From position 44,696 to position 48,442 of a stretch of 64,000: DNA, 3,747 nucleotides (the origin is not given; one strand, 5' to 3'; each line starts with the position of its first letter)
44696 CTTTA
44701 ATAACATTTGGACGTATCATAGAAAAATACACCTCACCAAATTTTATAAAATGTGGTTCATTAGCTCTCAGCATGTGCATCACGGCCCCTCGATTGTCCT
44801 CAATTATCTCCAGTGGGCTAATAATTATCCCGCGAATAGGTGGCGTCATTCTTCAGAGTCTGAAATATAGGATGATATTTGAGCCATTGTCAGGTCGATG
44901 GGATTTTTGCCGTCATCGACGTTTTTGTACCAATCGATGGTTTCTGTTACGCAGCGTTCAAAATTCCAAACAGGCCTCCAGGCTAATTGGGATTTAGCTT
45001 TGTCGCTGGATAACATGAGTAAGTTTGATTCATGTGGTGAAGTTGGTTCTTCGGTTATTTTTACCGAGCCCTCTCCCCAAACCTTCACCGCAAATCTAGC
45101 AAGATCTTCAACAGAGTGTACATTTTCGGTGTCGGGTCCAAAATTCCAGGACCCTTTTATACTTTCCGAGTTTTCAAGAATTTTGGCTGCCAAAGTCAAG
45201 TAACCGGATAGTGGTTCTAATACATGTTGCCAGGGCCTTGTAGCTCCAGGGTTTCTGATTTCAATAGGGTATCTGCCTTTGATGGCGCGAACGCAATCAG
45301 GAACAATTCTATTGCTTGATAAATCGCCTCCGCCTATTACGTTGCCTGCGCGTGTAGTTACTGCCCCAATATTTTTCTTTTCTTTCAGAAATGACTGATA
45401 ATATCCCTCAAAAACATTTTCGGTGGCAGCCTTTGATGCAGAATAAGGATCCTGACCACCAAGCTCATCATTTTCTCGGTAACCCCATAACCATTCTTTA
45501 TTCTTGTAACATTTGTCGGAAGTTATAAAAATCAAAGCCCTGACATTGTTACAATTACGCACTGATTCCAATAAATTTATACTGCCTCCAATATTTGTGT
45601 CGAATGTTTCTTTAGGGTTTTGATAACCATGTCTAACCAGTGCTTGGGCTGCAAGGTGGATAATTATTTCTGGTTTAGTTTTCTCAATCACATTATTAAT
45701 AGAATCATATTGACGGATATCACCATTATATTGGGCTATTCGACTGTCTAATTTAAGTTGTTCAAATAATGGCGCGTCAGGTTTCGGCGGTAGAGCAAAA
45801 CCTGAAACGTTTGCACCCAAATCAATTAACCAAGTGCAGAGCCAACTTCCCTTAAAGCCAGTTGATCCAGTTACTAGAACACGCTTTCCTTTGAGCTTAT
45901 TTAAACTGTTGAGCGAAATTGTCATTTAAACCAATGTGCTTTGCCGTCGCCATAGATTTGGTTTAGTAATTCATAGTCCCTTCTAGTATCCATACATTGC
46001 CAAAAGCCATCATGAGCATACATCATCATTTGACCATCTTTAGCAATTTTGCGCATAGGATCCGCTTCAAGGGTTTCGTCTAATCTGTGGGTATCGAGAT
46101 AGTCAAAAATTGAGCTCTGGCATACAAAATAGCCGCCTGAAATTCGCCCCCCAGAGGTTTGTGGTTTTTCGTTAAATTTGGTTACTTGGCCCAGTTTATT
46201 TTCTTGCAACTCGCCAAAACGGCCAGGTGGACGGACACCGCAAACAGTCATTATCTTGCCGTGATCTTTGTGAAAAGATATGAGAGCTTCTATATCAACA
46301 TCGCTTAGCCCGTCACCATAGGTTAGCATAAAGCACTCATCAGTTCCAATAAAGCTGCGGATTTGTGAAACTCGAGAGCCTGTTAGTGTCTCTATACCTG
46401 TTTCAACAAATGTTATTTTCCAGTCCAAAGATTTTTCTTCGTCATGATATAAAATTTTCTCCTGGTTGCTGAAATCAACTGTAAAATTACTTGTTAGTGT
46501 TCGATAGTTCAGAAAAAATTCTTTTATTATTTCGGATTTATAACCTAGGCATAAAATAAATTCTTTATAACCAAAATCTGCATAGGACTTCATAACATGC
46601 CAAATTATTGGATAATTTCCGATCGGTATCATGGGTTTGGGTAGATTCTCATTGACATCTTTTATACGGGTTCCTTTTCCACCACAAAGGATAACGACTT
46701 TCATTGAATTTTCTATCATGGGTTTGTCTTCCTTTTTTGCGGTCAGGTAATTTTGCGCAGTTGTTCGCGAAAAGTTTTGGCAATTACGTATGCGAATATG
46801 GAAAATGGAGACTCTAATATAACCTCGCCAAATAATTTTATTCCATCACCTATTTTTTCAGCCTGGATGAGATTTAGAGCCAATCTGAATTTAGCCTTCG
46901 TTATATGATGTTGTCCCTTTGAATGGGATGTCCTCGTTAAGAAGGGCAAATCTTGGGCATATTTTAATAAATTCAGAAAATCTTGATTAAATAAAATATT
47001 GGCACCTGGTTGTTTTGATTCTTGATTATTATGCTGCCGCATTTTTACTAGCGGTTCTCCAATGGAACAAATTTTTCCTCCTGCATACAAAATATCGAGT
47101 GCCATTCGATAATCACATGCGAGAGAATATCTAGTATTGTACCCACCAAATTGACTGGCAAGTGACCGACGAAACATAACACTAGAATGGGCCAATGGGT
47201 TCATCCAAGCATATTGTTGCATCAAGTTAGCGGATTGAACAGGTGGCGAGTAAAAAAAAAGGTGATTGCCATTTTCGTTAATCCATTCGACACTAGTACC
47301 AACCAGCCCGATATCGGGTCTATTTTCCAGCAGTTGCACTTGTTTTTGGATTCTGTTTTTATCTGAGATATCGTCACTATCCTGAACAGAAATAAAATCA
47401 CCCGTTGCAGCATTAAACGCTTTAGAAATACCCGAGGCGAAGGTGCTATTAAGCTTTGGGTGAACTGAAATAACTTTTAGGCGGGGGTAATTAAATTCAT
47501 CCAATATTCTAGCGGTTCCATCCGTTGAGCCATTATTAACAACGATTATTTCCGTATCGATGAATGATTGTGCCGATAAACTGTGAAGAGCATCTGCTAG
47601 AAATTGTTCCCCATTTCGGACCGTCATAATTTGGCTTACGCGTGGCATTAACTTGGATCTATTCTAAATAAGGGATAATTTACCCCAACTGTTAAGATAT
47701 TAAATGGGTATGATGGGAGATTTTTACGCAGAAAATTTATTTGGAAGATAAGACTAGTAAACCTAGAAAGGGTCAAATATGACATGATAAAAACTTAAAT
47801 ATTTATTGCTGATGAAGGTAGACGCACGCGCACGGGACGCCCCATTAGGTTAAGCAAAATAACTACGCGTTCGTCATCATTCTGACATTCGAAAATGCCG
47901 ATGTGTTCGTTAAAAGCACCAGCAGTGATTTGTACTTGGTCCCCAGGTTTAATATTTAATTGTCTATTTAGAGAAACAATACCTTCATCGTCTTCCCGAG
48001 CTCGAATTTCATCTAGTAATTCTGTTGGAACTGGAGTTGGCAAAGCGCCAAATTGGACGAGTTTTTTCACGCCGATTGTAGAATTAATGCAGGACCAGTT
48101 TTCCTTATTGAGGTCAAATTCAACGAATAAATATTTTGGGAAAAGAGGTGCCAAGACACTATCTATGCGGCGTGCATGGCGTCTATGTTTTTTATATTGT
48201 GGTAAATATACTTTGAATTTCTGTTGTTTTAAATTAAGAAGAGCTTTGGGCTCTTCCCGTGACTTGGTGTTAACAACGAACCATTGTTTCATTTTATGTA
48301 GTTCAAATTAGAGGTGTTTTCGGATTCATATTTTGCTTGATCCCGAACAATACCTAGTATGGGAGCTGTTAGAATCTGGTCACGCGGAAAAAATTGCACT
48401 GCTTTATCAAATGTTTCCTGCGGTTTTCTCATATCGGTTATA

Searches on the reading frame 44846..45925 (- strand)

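Call 6: search_protein_families(library=pfam, proteins=[window:44846-45925:-])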
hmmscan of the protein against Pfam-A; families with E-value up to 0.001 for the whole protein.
window:44846-45925:- (359 aa): 6 families
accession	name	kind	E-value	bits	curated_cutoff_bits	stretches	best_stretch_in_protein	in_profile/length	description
PF16363.11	GDP_Man_Dehyd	-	9.9e-37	127.6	27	1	17-329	1-332/332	GDP-mannose 4,6 dehydratase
PF01370.27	Epimerase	-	4.8e-30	105.2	20.9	1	16-248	1-227/240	NAD dependent epimerase/dehydratase family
PF02719.21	Polysacc_synt_2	-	5.9e-15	55.7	20.2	1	16-237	1-208/293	Polysaccharide biosynthesis protein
PF01073.25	3Beta_HSD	-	3.1e-13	49.8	22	1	17-285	1-270/280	3-beta hydroxysteroid dehydrogenase/isomerase family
PF04321.23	RmlD_sub_bind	-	3.5e-08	33.3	27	1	15-172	2-136/287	RmlD substrate binding domain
PF07993.18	NAD_binding_4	-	5.4e-06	26.2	20.1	1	52-198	50-209/258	Male sterility protein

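Call 7: search_protein_families(library=ncbifam, proteins=[window:44846-45925:-])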
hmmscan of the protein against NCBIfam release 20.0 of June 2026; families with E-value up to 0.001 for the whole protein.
window:44846-45925:- (359 aa): 19 families
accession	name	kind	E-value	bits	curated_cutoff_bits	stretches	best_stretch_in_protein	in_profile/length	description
TIGR02622.1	CDP_4_6_dhtase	equivalog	2.6e-137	457.7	278.45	1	12-353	3-351/352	CDP-glucose 4,6-dehydratase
TIGR01181.1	dTDP_gluc_dehyt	equivalog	1.4e-31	109.8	365.1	1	15-338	1-316/321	dTDP-glucose 4,6-dehydratase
TIGR04180.1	EDH_00030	hypoth_equivalog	1.5e-27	96.5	475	1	16-318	1-294/297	NAD-dependent 4,6-dehydratase LegB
TIGR01179.1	galE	equivalog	4.7e-25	88.1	262.3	1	15-338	1-330/332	UDP-glucose 4-epimerase GalE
TIGR01472.1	gmd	equivalog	1.2e-15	57.5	415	1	15-168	2-162/342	GDP-mannose 4,6-dehydratase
NF007956.0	PRK10675.1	subfamily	3.3e-14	52.7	394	1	15-173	2-161/338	UDP-glucose 4-epimerase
NF007490.0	PRK10084.1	subfamily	6e-13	48.5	649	1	15-337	2-338/361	dTDP-glucose 4,6-dehydratase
NF007582.0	PRK10217.1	equivalog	2.8e-10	39.8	698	1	14-334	2-332/355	dTDP-glucose 4,6-dehydratase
NF042423.1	oxyalk_red_Shew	equivalog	6.8e-10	38.5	580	1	12-135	7-117/331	2-alkyl-3-oxoalkanoate reductase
NF042422.1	oxyalk_red_OleD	equivalog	4.1e-09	36.3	580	1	15-218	2-188/329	2-alkyl-3-oxoalkanoate reductase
TIGR03466.1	HpnA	hypoth_equivalog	1.5e-08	33.9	367.65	1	15-139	2-116/327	hopanoid-associated sugar epimerase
NF043036.1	ErythonDh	equivalog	1.6e-08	34.1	325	1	15-172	2-160/321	D-erythronate dehydrogenase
NF041015.1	UDPsulfquin_syn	equivalog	2.7e-08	33.2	575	1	58-127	63-135/384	UDP-sulfoquinovose synthase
TIGR01214.1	rmlD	equivalog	5.9e-08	32.1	224.05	1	15-173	1-136/285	dTDP-4-dehydrorhamnose reductase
TIGR04130.1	FnlA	equivalog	3.1e-07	29.6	730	1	12-230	3-197/337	UDP-N-acetylglucosamine 4,6-dehydratase/5-epimerase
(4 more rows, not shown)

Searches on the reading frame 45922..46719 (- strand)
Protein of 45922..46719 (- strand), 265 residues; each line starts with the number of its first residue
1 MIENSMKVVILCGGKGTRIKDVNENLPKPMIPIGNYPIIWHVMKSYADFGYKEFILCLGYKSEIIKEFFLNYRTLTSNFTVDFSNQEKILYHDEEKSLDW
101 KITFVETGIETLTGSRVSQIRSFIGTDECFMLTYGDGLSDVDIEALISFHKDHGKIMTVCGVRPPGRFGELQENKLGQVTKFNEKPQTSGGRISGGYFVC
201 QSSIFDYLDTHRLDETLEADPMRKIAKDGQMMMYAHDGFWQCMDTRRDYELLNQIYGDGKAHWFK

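Call 6: search_protein_families(library=pfam, proteins=[window:45922-46719:-])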
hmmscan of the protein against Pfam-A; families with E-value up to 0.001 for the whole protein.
window:45922-46719:- (265 aa): 2 families
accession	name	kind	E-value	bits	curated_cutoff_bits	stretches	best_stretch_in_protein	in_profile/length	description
PF00483.29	NTP_transferase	-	7.6e-21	75.2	21.2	1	7-240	1-226/245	Nucleotidyl transferase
PF12804.13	NTP_transf_3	-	1.6e-05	25.5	27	1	8-62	1-50/160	MobA-like NTP transferase domain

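Call 7: search_protein_families(library=ncbifam, proteins=[window:45922-46719:-])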
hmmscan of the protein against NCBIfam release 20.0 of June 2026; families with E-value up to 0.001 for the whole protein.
window:45922-46719:- (265 aa): 28 families (the best 25 are shown)
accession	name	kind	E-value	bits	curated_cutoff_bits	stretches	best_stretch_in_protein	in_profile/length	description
TIGR02623.1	G1P_cyt_trans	equivalog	4.2e-86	288.5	300.25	1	6-263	1-252/255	glucose-1-phosphate cytidylyltransferase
TIGR03992.1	Arch_glmU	subfamily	4.4e-28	98.3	292.1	2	6-88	1-81/393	bifunctional sugar-1-phosphate nucleotidylyltransferase/acetyltransferase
NF052502.1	man1P_GTase_Rv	exception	1.2e-22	80.3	440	1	7-249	2-223/352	mannose-1-phosphate guanylyltransferase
NF049965.1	GlMnHpPGnyltfHddC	equivalog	1.1e-21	77.5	300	2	6-74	1-70/221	D-glycero-D-manno-heptose 1-phosphate guanosyltransferase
NF041173.1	Sug_nt_acttase_Thmprot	equivalog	1.7e-17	63.5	600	2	69-252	38-221/405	bifunctional sugar-1-phosphate nucleotidylyltransferase/acetyltransferase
NF041313.1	UDPGP_AglF_Halo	equivalog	1.2e-15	57.6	400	1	6-74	1-70/234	UTP--glucose-1-phosphate uridylyltransferase AglF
TIGR01208.1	rmlA_long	equivalog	2.6e-15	56.2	320.25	2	7-81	1-76/353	glucose-1-phosphate thymidylyltransferase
NF045761.1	NAMPUrTaseMurU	equivalog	2.7e-11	43.7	250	1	6-246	1-217/226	N-acetylmuramate alpha-1-phosphate uridylyltransferase MurU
TIGR01099.1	galU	equivalog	5.9e-11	42.4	326.8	1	6-233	2-242/261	UTP--glucose-1-phosphate uridylyltransferase GalU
NF002023.0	PRK00844.1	subfamily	1.4e-10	40.6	458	2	135-220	126-215/408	glucose-1-phosphate adenylyltransferase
TIGR02091.1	glgC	equivalog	2e-10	40.3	424.9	1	8-245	3-248/364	glucose-1-phosphate adenylyltransferase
NF003670.0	PRK05293.1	equivalog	4.3e-10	39.1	470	1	5-245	4-247/382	glucose-1-phosphate adenylyltransferase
TIGR01173.1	glmU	equivalog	1.2e-09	37.5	366.85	1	6-182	1-149/452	bifunctional UDP-N-acetylglucosamine diphosphorylase/glucosamine-1-phosphate N-acetyltransferase GlmU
NF041135.1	IPPtranDIPPsyn_Thcocales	equivalog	2.6e-08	33.3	580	1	6-70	1-62/419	bifunctional L-myo-inositol-1-phosphate cytidylyltransferase/CDP-L-myo-inositol myo-inositolphosphotransferase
NF001947.0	PRK00725.1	subfamily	2.6e-07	29.7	470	1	6-220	17-227/426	glucose-1-phosphate adenylyltransferase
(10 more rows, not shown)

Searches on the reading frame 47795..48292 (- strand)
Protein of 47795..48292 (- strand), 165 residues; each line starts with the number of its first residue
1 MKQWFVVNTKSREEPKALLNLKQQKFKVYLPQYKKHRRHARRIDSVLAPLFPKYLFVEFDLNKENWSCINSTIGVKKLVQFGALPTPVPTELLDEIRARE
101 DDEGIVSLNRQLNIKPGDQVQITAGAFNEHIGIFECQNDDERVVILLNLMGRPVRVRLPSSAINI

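Call 6: search_protein_families(library=pfam, proteins=[window:47795-48292:-])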
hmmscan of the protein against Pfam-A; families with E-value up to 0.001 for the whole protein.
window:47795-48292:- (165 aa): 1 family
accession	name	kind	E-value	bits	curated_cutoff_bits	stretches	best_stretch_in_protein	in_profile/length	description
PF02357.24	NusG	-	5.1e-22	78.6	22.2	1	2-97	1-93/93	Transcription termination factor nusG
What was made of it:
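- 47795..48292 (-): RfaH-like NusG paralogue, 165 aa. It overlaps the regulator gene by 4 nt. Pfam NusG at 5.1e-22 (call 6).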

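Call 7: search_protein_families(library=ncbifam, proteins=[window:47795-48292:-])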
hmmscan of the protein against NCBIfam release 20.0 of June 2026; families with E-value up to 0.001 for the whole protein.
window:47795-48292:- (165 aa): 6 families
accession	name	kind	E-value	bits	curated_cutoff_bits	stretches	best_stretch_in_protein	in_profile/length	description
TIGR01955.1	RfaH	equivalog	2.9e-39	134.6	144.5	1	4-161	1-156/159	transcription/translation regulatory transformer protein RfaH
NF006534.0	PRK09014.1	equivalog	5.4e-30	104.4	124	1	1-159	1-155/162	transcription/translation regulatory transformer protein RfaH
NF033644.1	antiterm_UpxY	subfamily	1.5e-22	80.3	100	1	4-162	1-163/164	UpxY family transcription antiterminator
TIGR00922.1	nusG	equivalog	2.6e-14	53.4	135.7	1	4-159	1-165/172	transcription termination/antitermination protein NusG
NF033641.1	antiterm_LoaP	exception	1.8e-13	50.9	125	1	4-159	1-160/166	antiterminator LoaP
TIGR01956.2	NusG_myco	equivalog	1.1e-08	35.1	150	0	110-163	182-236/239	transcription termination/antitermination protein NusG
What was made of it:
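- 47795..48292 (-): TIGR01955 RfaH at 134.6 bits, cut-off 144.5 (call 7).
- On RfaH subfamily (neighbouring gene 47795-48292): It is still the best of the NusG-paralogue models (calls 6, 7).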

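Call 65: find_encoding_contigs(protein=window:47795-48292:-, flank=2000, max_places=5)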
Protein window:47795-48292:- (165 aa): 9 contigs read that carry it; 4 places shown.
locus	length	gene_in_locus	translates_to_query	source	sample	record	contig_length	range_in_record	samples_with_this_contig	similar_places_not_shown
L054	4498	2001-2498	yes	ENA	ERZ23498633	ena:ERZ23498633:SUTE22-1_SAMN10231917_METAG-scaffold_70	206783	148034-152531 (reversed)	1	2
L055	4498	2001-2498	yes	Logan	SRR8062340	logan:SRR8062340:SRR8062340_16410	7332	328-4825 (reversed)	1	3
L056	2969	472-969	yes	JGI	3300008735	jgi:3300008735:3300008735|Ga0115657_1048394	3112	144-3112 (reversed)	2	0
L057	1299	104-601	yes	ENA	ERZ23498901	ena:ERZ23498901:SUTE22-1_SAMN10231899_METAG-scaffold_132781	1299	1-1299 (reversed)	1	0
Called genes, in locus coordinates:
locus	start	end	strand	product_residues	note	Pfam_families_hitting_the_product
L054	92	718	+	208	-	PF17836:PglD_N, PF00132:Hexapep (faint)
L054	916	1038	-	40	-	-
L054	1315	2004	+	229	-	PF13412:HTH_24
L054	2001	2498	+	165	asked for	PF02357:NusG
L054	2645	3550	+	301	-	PF00535:Glycos_transf_2, PF10111:Glyco_tranf_2_2, PF13641:Glyco_tranf_2_3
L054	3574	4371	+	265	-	PF00483:NTP_transferase, PF12804:NTP_transf_3 (faint)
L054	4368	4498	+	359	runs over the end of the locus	PF01073:3Beta_HSD, PF01370:Epimerase, PF02719:Polysacc_synt_2, PF04321:RmlD_sub_bind, PF07993:NAD_binding_4 (faint), PF16363:GDP_Man_Dehyd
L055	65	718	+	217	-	PF17836:PglD_N, PF00132:Hexapep (faint)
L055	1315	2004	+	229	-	PF13412:HTH_24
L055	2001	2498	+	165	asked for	PF02357:NusG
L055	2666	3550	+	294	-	PF00535:Glycos_transf_2, PF10111:Glyco_tranf_2_2, PF13641:Glyco_tranf_2_3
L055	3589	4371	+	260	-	PF00483:NTP_transferase, PF12804:NTP_transf_3 (weak)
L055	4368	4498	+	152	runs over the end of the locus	?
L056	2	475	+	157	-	?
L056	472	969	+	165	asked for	PF02357:NusG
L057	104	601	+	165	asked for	PF02357:NusG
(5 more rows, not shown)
